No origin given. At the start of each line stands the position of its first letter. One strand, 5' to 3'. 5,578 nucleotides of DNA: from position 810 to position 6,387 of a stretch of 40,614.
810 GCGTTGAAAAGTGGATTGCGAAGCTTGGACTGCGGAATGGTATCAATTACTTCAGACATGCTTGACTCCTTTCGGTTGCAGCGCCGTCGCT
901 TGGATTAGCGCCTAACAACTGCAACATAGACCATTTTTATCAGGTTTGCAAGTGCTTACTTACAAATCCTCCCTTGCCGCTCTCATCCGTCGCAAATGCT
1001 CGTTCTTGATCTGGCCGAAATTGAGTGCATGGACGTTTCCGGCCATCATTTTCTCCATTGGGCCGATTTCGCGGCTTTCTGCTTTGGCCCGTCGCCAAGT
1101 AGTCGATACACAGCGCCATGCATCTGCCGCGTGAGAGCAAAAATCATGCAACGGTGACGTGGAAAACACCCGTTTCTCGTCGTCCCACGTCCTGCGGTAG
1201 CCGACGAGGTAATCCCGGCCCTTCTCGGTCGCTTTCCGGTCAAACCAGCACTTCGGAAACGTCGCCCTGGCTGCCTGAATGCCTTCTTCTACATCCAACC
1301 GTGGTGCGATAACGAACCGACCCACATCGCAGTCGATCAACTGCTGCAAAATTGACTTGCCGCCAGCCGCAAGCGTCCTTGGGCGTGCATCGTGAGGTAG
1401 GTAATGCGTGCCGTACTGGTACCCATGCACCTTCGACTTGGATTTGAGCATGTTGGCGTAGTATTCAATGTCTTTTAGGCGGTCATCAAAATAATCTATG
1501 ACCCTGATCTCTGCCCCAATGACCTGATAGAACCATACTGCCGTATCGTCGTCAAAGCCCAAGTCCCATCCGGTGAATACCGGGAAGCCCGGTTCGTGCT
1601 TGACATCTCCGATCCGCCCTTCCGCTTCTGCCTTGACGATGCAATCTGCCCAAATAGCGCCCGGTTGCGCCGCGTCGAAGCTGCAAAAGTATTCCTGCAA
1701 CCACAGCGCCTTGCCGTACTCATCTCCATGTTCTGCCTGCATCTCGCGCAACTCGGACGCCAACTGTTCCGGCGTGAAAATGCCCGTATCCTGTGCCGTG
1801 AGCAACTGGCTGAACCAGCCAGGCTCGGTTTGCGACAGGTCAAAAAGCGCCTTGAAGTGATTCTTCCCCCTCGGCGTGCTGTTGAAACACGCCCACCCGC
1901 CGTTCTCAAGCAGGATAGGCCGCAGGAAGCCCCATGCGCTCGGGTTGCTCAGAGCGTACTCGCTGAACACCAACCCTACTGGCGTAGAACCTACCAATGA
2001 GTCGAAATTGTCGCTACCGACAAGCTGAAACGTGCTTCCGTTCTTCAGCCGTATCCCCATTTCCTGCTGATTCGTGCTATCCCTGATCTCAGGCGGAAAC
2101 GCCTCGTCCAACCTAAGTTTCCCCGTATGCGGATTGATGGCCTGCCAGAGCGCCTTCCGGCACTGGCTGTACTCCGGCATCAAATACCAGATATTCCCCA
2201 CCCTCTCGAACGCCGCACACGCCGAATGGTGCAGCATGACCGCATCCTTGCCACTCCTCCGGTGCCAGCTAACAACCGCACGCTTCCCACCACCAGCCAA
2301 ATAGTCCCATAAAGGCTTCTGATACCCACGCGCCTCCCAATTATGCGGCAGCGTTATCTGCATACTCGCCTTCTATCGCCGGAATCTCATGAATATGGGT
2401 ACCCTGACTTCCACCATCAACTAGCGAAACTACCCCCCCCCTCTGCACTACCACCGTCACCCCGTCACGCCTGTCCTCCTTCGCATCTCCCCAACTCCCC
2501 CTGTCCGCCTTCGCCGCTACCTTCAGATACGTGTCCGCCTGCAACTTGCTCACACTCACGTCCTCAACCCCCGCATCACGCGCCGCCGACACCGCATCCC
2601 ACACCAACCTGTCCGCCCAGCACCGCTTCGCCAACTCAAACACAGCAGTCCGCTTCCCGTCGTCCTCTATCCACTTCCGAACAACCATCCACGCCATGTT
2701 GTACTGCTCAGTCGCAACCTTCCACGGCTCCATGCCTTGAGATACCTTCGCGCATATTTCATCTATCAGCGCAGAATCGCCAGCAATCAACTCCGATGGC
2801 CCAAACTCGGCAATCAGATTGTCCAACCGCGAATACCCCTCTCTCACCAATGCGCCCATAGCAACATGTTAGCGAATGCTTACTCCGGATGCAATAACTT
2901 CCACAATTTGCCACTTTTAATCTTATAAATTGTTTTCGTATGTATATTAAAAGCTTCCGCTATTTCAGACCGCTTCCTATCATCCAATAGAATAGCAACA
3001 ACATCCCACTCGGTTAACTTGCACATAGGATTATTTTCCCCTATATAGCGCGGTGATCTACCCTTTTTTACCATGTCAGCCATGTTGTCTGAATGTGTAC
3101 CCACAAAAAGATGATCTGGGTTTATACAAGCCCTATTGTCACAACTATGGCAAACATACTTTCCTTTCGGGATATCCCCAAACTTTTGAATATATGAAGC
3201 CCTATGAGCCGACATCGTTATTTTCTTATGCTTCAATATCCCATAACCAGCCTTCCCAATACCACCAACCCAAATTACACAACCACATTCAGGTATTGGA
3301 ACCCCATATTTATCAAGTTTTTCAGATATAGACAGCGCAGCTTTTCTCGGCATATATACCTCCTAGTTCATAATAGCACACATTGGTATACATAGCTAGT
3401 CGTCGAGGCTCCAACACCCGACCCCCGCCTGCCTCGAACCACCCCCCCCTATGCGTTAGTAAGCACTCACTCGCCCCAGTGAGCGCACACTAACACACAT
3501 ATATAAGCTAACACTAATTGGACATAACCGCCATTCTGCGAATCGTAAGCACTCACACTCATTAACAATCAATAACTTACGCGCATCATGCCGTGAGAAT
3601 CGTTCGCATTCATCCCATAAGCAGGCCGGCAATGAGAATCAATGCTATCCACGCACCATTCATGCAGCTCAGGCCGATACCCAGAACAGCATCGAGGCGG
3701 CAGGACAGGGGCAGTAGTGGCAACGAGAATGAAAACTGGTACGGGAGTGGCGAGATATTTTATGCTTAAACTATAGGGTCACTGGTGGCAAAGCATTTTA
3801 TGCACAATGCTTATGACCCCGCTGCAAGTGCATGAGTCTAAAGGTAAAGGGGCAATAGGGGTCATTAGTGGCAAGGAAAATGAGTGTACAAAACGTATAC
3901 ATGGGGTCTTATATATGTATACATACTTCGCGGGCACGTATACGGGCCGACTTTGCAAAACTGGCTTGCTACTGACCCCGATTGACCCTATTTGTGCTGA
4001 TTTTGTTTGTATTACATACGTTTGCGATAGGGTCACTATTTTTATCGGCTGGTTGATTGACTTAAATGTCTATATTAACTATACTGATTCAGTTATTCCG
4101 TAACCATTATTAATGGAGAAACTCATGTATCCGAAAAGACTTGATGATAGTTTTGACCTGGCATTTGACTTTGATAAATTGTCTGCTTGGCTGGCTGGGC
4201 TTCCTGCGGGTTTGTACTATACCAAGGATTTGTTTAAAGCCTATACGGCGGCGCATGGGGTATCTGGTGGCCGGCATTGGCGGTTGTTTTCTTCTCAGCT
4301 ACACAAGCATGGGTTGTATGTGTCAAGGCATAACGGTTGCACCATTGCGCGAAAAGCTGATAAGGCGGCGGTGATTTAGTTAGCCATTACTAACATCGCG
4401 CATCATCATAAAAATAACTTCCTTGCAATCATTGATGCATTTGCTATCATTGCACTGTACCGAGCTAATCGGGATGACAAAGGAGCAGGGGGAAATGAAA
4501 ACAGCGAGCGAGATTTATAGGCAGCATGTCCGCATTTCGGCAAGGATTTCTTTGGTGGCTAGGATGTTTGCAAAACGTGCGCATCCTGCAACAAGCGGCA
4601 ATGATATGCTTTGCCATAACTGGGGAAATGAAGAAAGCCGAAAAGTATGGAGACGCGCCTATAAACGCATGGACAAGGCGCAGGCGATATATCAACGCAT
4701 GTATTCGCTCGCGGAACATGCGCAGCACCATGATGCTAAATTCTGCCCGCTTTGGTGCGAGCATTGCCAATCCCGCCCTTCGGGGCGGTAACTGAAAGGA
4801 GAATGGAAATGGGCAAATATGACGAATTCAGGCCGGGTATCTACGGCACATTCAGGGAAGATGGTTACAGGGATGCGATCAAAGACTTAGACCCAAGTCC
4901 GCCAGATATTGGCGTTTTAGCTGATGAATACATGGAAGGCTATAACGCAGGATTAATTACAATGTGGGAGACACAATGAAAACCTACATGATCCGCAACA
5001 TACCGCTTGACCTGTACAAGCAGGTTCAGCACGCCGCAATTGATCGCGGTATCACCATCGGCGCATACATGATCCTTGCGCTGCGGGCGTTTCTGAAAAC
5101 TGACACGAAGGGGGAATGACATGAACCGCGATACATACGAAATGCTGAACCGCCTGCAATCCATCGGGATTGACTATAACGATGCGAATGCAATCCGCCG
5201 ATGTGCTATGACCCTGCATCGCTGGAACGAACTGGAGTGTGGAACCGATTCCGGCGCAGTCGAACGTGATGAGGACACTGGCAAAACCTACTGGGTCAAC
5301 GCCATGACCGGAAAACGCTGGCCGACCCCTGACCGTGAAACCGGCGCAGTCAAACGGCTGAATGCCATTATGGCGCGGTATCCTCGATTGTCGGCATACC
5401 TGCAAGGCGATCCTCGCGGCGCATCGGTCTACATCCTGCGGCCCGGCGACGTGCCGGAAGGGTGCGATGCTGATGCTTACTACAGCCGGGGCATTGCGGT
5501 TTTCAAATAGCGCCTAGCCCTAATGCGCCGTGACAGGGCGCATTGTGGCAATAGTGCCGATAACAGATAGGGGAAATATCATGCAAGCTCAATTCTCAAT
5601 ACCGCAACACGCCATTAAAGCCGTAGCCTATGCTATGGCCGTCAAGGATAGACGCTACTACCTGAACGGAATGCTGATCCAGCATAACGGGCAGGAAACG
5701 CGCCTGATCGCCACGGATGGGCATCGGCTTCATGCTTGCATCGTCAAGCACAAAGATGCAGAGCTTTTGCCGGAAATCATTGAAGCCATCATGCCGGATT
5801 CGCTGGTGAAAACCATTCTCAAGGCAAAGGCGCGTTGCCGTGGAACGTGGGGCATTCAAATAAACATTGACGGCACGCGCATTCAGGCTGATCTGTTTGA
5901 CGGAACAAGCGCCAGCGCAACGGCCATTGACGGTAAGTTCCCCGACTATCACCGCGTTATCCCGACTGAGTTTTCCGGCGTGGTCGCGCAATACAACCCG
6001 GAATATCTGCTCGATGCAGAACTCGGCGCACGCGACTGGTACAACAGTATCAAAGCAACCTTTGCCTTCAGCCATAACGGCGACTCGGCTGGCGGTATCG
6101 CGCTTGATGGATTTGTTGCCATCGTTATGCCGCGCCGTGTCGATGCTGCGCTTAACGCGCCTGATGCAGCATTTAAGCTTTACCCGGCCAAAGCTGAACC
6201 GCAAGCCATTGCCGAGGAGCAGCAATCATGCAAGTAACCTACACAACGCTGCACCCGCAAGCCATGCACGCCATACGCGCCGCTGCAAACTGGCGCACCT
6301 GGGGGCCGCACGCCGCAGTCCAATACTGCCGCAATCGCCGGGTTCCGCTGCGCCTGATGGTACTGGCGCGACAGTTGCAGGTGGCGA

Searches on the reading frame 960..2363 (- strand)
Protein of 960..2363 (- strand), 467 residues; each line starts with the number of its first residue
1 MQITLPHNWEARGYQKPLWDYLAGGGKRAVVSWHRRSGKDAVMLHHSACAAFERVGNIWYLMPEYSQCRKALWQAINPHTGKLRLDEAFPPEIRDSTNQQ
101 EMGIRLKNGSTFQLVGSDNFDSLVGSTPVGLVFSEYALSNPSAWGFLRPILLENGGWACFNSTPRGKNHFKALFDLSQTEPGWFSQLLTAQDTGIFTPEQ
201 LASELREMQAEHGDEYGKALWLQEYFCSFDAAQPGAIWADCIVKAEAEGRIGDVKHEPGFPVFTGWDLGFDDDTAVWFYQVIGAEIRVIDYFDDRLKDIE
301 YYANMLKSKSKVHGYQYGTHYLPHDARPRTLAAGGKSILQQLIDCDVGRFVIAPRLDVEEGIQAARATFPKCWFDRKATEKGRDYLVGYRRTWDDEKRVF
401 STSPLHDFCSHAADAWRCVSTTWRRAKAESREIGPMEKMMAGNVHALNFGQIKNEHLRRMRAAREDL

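Call 12: search_protein_families(library=pfam, proteins=[window:960-2363:-], max_evalue=0.01)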
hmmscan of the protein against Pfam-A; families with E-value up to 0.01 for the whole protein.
window:960-2363:- (467 aa): 0 families

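Call 36: search_protein_families(library=phrogs, proteins=[window:960-2363:-], max_evalue=0.001)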
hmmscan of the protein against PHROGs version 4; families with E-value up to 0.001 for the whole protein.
window:960-2363:- (467 aa): 2 families
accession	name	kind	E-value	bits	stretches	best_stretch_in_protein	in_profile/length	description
phrog_2472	-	unknown function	4.1e-29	103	1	229-425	111-310/324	-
phrog_2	-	head and packaging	1.2e-25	91.4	1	5-418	261-589/807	terminase large subunit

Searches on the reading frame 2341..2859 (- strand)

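Call 12: search_protein_families(library=pfam, proteins=[window:2341-2859:-], max_evalue=0.01)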
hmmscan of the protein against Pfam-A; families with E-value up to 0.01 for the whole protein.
window:2341-2859:- (172 aa): 1 family
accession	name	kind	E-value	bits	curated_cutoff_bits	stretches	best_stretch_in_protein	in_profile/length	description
PF20901.3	Sf6_terminase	-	4e-09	36.9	27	1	30-128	4-104/106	Bacteriophage Sf6, terminase small subunit-like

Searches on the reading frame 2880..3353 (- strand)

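Call 12: search_protein_families(library=pfam, proteins=[window:2880-3353:-], max_evalue=0.01)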
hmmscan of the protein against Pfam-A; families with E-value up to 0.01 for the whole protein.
window:2880-3353:- (157 aa): 2 families
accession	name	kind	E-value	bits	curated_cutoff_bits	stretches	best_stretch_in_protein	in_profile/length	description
PF13392.12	HNH_3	-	9.5e-12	44.8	24.8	1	49-92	3-46/46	HNH endonuclease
PF05551.17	zf-His_Me_endon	-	7.5e-06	26.6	27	1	39-90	34-90/131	Zinc-binding loop region of homing endonuclease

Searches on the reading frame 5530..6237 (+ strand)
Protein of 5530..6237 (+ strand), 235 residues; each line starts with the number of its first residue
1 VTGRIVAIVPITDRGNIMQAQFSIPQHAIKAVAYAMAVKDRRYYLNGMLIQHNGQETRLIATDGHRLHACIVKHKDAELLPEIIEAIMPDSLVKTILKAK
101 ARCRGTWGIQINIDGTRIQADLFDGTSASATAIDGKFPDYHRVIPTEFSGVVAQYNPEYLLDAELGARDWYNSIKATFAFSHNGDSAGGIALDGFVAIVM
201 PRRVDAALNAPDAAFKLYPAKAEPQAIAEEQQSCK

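Call 12: search_protein_families(library=pfam, proteins=[window:5530-6237:+], max_evalue=0.01)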
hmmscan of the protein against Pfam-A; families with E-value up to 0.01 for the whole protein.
window:5530-6237:+ (235 aa): 1 family
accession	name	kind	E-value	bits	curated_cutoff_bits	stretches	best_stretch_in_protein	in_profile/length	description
PF02767.21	DNA_pol3_beta_2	-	3.7e-14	53.5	27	1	27-139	9-116/116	DNA polymerase III beta subunit, central domain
